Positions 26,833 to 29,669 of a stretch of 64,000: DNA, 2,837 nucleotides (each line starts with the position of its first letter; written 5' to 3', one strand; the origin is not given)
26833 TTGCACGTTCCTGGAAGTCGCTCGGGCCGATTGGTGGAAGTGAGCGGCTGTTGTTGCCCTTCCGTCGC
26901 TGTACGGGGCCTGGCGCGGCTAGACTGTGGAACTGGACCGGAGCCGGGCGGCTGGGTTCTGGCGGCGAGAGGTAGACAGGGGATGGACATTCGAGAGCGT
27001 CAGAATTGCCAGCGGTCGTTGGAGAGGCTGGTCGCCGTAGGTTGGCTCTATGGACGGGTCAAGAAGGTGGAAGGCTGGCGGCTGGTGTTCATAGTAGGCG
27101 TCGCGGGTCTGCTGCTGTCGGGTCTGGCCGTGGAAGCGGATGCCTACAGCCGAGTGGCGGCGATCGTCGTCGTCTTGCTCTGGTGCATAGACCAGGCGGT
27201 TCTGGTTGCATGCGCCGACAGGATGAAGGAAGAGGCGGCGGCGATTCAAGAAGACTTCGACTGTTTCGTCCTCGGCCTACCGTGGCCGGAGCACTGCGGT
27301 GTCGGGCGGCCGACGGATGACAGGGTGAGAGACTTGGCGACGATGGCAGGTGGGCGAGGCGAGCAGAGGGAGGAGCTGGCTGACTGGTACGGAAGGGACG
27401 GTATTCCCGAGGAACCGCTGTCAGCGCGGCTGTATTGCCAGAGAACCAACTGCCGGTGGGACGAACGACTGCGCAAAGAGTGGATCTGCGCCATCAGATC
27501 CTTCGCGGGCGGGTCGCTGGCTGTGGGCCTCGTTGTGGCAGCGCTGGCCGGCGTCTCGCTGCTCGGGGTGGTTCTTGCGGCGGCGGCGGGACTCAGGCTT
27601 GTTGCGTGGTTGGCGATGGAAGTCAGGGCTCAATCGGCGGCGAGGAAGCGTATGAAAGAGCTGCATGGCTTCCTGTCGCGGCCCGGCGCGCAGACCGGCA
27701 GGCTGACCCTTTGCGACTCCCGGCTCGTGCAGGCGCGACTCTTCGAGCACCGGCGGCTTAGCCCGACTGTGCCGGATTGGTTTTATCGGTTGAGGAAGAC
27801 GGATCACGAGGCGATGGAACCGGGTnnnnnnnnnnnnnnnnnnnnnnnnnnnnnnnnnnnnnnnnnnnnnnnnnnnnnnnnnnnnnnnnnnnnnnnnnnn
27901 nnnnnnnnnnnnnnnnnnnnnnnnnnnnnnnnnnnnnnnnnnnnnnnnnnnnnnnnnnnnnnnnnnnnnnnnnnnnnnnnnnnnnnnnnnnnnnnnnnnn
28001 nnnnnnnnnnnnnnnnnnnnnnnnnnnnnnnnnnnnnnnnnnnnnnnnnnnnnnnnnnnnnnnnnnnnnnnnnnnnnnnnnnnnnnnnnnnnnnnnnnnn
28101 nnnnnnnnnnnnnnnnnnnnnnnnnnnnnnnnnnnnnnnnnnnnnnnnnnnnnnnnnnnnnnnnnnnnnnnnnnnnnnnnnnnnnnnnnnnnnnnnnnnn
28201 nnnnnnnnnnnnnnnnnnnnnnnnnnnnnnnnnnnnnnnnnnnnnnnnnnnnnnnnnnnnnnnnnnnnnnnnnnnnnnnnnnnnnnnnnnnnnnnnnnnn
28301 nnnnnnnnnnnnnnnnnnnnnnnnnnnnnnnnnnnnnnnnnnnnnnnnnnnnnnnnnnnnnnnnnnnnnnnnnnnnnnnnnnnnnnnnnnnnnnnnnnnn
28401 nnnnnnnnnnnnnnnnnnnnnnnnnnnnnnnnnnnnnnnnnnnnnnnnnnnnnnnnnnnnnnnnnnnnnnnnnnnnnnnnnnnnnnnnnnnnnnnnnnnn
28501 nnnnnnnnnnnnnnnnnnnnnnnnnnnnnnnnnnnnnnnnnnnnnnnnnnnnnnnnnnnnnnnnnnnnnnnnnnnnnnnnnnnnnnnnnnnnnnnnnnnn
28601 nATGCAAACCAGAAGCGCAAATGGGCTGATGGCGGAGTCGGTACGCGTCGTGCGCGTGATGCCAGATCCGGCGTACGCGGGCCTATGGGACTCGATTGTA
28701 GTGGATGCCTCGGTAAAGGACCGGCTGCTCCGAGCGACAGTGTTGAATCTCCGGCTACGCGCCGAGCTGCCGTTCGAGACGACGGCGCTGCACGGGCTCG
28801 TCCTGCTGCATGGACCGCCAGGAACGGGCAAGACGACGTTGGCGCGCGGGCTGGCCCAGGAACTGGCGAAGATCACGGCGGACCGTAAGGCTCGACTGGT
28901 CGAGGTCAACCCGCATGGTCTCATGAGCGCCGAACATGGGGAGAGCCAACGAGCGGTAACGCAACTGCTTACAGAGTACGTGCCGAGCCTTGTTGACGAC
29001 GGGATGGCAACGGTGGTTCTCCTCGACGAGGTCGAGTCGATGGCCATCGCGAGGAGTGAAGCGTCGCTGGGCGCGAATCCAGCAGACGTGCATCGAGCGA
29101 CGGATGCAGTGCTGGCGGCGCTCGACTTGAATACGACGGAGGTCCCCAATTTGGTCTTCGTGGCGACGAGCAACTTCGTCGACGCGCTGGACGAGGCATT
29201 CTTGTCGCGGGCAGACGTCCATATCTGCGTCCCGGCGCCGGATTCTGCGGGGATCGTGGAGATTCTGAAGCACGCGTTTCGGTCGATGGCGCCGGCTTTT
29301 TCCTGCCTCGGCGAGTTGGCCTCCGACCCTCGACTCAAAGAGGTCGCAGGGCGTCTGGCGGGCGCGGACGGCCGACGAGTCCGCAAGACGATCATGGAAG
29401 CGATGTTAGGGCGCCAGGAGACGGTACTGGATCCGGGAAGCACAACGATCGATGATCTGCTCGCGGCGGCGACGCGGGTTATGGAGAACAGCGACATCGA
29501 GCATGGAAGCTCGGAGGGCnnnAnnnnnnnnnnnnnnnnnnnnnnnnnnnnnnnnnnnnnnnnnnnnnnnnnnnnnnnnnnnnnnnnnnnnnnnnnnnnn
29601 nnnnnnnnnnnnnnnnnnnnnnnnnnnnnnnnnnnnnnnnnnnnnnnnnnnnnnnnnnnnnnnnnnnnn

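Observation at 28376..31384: Type III CBASS-like operon in inverted order: TRIP13-like ATPase - two small unknown proteins - SMODS/CD-NTase, with no canonical effector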

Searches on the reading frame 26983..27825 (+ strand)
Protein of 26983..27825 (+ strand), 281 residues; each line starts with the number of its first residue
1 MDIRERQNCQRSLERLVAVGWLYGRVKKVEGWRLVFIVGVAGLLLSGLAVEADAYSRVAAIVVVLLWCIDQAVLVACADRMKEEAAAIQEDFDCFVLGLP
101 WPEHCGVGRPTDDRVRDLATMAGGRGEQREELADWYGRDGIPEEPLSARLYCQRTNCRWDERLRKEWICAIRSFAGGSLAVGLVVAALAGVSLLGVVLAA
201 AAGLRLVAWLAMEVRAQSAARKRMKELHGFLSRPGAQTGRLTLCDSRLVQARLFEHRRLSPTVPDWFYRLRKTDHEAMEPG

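Call 6: search_protein_families(library=pfam, proteins=[window:26983-27825:+], max_evalue=1)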
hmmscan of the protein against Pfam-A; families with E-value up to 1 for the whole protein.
window:26983-27825:+ (281 aa): 3 families
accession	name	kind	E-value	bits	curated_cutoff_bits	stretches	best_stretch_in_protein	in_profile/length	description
PF18159.6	S_4TM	-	1.6e-45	156.1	26.9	1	2-277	2-282/291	SMODS-associating 4TM effector domain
PF10099.14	RskA_C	-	0.064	13.9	29.4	1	198-270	3-79/135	Anti-sigma-K factor rskA, C-terminal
PF16079.10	Phage_holin_5_2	-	0.23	12.2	29.2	0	19-78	8-65/76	Phage holin family Hol44, in holin superfamily V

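Call 7: search_protein_families(library=padloc, proteins=[window:26983-27825:+], max_evalue=1)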
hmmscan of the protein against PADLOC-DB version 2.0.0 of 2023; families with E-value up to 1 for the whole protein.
window:26983-27825:+ (281 aa): 11 families
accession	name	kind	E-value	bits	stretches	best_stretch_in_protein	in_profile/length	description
PDLC00721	Effector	-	2.1e-42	143.2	1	2-277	4-283/305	4TM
PDLC00715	Effector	-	6.5e-38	128.7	1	2-277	3-296/315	4TM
PDLC00722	Effector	-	8.4e-30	101.8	1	2-277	14-290/310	4TM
PDLC00716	Effector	-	6.7e-29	99.6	1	1-277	2-283/302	4TM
PDLC00718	Effector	-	2.6e-26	90.7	1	2-276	3-280/291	4TM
PDLC00720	Effector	-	3.7e-24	83.4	1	3-278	18-303/322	4TM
PDLC00723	Effector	-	1.2e-23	82.1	1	2-276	7-287/302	4TM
PDLC00725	Effector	-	2.5e-17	61.1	1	3-275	6-277/293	4TM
PDLC00717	Effector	-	3.1e-16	57.5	1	4-277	5-291/306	4TM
PDLC00651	ZorB3|ZorB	-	0.0004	18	1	183-248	21-85/215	MotB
PDLC00706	Effector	-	0.48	8.1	0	151-210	13-75/172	2TM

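Call 8: search_protein_families(library=ncbifam, proteins=[window:26983-27825:+], max_evalue=0.01)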
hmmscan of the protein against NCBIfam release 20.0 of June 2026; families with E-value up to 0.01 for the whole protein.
window:26983-27825:+ (281 aa): 0 families

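Call 60: search_solved_structures(query=window:26983-27825:+, max_evalue=1)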
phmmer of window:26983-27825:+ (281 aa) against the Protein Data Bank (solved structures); distinct sequences matched with E-value up to 1: 5.
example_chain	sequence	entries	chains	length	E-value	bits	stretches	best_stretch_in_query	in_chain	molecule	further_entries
4xvc_A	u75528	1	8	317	0.21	14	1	173-219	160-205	Esterase E40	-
5gms_A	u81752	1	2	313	0.22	13.9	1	173-219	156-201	Esterase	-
5gmr_C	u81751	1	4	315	0.26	13.7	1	173-219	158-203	Esterase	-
6e8j_A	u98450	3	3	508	0.4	13.1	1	17-46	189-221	Major facilitator family transporter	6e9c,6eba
3j3v_2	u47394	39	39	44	0.82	12.1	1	219-247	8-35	50S ribosomal protein L34 | 50S ribosomal protein bL34 | Large ribosomal subunit protein bL34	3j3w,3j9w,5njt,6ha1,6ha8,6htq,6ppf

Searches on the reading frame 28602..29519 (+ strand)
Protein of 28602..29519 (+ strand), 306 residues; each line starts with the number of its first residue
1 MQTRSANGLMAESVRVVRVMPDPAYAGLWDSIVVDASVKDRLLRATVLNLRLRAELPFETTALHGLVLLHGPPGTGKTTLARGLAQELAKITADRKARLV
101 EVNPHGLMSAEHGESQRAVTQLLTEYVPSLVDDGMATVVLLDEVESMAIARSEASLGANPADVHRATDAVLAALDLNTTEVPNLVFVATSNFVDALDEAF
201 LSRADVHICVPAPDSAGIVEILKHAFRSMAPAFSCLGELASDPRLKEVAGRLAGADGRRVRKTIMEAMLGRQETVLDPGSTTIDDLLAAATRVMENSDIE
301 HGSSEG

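Call 6: search_protein_families(library=pfam, proteins=[window:28602-29519:+], max_evalue=1)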
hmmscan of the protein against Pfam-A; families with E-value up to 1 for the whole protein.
window:28602-29519:+ (306 aa): 48 families (the best 25 are shown)
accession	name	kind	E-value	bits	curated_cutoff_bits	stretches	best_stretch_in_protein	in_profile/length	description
PF00004.35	AAA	-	6.8e-23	82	21.2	1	67-211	1-130/131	ATPase family associated with various cellular activities (AAA)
PF07728.20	AAA_5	-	1e-06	29.2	22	1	67-203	2-138/139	AAA domain (dynein-related subfamily)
PF13191.12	AAA_16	-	2e-06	28.9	32.6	1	65-186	25-136/167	AAA ATPase domain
PF13401.12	AAA_22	-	7.3e-06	26.8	27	1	65-147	6-96/130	AAA domain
PF13671.12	AAA_33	-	3.1e-05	24.7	27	1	66-94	1-31/143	AAA domain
PF24883.2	NPHP3_N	-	5.9e-05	23.8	24.8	1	65-199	23-136/164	Nephrocystin 3, N-terminal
PF20720.3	nSTAND3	-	7.2e-05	23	27.2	1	64-90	17-43/155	Novel STAND NTPase 3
PF05729.18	NACHT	-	9.6e-05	22.7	26.7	1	66-106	2-43/167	NACHT domain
PF13481.12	AAA_25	-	0.00021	21.4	27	1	63-165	32-133/195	AAA domain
PF13238.12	AAA_18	-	0.00024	22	29.4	1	67-99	1-31/128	AAA domain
PF07724.20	AAA_2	-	0.00026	21.5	27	1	67-193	6-126/166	AAA domain (Cdc48 subfamily)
PF01078.27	Mg_chelatase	-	0.00031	20.7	20.3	1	67-102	25-60/207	Magnesium chelatase, subunit ChlI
PF05496.18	RuvB_N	-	0.00039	20.7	27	1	66-90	35-59/159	Holliday junction DNA helicase RuvB P-loop domain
PF13086.12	AAA_11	-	0.00039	20.7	27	1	65-94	18-50/257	AAA domain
PF13521.12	AAA_28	-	0.00061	20.5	27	1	67-87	2-22/164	AAA domain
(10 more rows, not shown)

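Call 7: search_protein_families(library=padloc, proteins=[window:28602-29519:+], max_evalue=1)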
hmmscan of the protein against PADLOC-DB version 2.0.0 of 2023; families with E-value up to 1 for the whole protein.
window:28602-29519:+ (306 aa): 18 families
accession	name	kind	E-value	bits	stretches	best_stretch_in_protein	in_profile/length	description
PDLC00915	TRIP13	-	1.8e-110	367.1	1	10-297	9-295/302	TRIP13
PDLC02196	IetA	-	1.8e-15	55.3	1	45-293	103-321/374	-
PDLC04232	IetA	-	1.8e-12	45.3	1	67-231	119-264/330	-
PDLC02195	IetA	-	2.5e-12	44.8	1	66-230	139-284/395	-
PDLC00914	TRIP13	-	5.6e-12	43.7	1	64-232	71-237/302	TRIP13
PDLC04140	mad8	-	4.6e-07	27.7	1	64-202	27-113/314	mads_8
PDLC04231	IetA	-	4.5e-06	24.7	1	66-221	119-255/262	-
PDLC03920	MkoA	-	0.00013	18.4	1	63-90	630-657/1112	-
PDLC01993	RtcR--CARF_AAA_HTH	-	0.00029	17.4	1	67-150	207-293/523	-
PDLC01045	Csx3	-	0.0015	15.8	1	65-106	108-147/286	Csx3-AAA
PDLC01515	Csx3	-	0.0021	15.7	1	66-97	8-37/183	"CAS-I,CAS-III; associated"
PDLC04790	PDC-S01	-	0.0029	14.4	1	65-109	28-76/422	-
PDLC03924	MkoC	-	0.0037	13.4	1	69-82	271-284/1136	-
PDLC02496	BrxF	-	0.0057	14.7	1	63-146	20-95/158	BrxF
PDLC05079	PDC-S73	-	0.0094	12.8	1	65-87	192-214/752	-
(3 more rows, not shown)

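Call 8: search_protein_families(library=ncbifam, proteins=[window:28602-29519:+], max_evalue=0.01)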
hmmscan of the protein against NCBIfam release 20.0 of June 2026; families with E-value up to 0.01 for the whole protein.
window:28602-29519:+ (306 aa): 28 families (the best 25 are shown)
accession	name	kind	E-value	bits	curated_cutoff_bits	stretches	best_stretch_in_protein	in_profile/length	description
NF003069.1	PRK03992.1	subfamily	1.1e-18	67.6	500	1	67-297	168-376/379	proteasome-activating nucleotidase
TIGR01242.2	TIGR01242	subfamily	8.4e-18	64.5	500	1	67-296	151-358/362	proteasome-activating nucleotidase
TIGR01243.1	CDC48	subfamily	5.8e-17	61.3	802.65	1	66-275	489-677/733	CDC48 family AAA ATPase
TIGR03689.1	pup_AAA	equivalog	6e-15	54.9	504.75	1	67-232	219-384/512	proteasome ATPase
NF042959.1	IteA_antiphage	equivalog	1.6e-14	53.8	510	1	46-286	107-317/367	anti-phage ATPase IteA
NF047747.1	PrtsmActNtasePan2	equivalog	4.6e-14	52.5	700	1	67-230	188-339/397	proteasome-activating nucleotidase Pan2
NF047748.1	PrtsmActNtasePan1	equivalog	1.8e-13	50.3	750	1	66-262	184-360/405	proteasome-activating nucleotidase Pan1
NF041006.2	cell_div_CdvC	equivalog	9.6e-11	41.2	650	1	64-227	135-287/370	cell division protein CdvC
TIGR03922.1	T7SS_EccA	equivalog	1e-10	40.8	466.65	1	48-151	298-391/557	type VII secretion AAA-ATPase EccA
TIGR01241.2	FtsH_fam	equivalog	8.5e-09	34.7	600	2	137-269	256-380/598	ATP-dependent zinc metalloprotease FtsH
TIGR02881.1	spore_V_K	equivalog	1.4e-06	27.6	422.95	1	45-147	25-117/261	stage V sporulation protein K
NF008004.0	PRK10733.1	equivalog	1.2e-05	23.6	1008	1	67-228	188-337/644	ATP-dependent zinc metalloprotease FtsH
TIGR02880.1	cbbX_cfxQ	equivalog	2.9e-05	23.5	459.25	1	38-116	30-110/284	CbbX protein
TIGR02928.1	TIGR02928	subfamily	5e-05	22.3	181.3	1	67-107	43-85/366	orc1/cdc6 family replication initiation protein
NF003229.0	PRK04195.1-5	equivalog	0.00011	21.1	280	1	67-148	47-116/413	replication factor C large subunit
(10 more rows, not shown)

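Call 12: search_solved_structures(query=window:28602-29519:+, max_evalue=0.00001)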
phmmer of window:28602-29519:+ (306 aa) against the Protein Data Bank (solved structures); distinct sequences matched with E-value up to 0.00001: 187 (the best 60 are shown).
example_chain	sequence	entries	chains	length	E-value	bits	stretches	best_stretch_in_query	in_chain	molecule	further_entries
6lk0_A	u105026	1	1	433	1.4e-34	122.9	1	19-223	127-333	Pachytene checkpoint protein 2 homolog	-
7l9p_A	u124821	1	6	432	3.6e-34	121.6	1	19-223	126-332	Pachytene checkpoint protein 2 homolog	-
5vq9_D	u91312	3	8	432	3.6e-34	121.6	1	19-223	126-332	Pachytene checkpoint protein 2 homolog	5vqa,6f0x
5wc2_A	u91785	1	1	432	9.4e-34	120.2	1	19-223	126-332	Pachytene checkpoint protein 2 homolog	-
4xgu_A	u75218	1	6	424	5.1e-27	98.1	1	21-230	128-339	Putative pachytene checkpoint protein 2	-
5vc7_A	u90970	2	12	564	5e-23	85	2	65-259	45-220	VCP-like ATPase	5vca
5g4g_A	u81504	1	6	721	1.2e-22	83.8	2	65-258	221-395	VCP-LIKE ATPASE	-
5g4f_A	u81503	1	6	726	1.2e-22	83.7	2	65-258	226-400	VCP-LIKE ATPASE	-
6chs_H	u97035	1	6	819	1.2e-21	80.5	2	65-229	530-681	Putative cell division control protein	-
6oaa_B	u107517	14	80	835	2.6e-20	76.1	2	67-228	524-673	Cell division control protein 48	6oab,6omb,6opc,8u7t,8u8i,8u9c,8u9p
8dar_A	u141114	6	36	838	2.6e-20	76.1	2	67-228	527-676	Cell division control protein 48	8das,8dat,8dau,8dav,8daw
6oa9_A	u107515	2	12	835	6.5e-20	74.8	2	67-228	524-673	Cell division control protein 48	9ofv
7wub_C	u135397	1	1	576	2.4e-18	69.7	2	58-229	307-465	Transitional endoplasmic reticulum ATPase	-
7wub_D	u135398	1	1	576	2.5e-18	69.6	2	58-229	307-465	Transitional endoplasmic reticulum ATPase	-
6mck_A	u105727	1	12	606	3.2e-18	69.3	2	58-229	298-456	Transitional endoplasmic reticulum ATPase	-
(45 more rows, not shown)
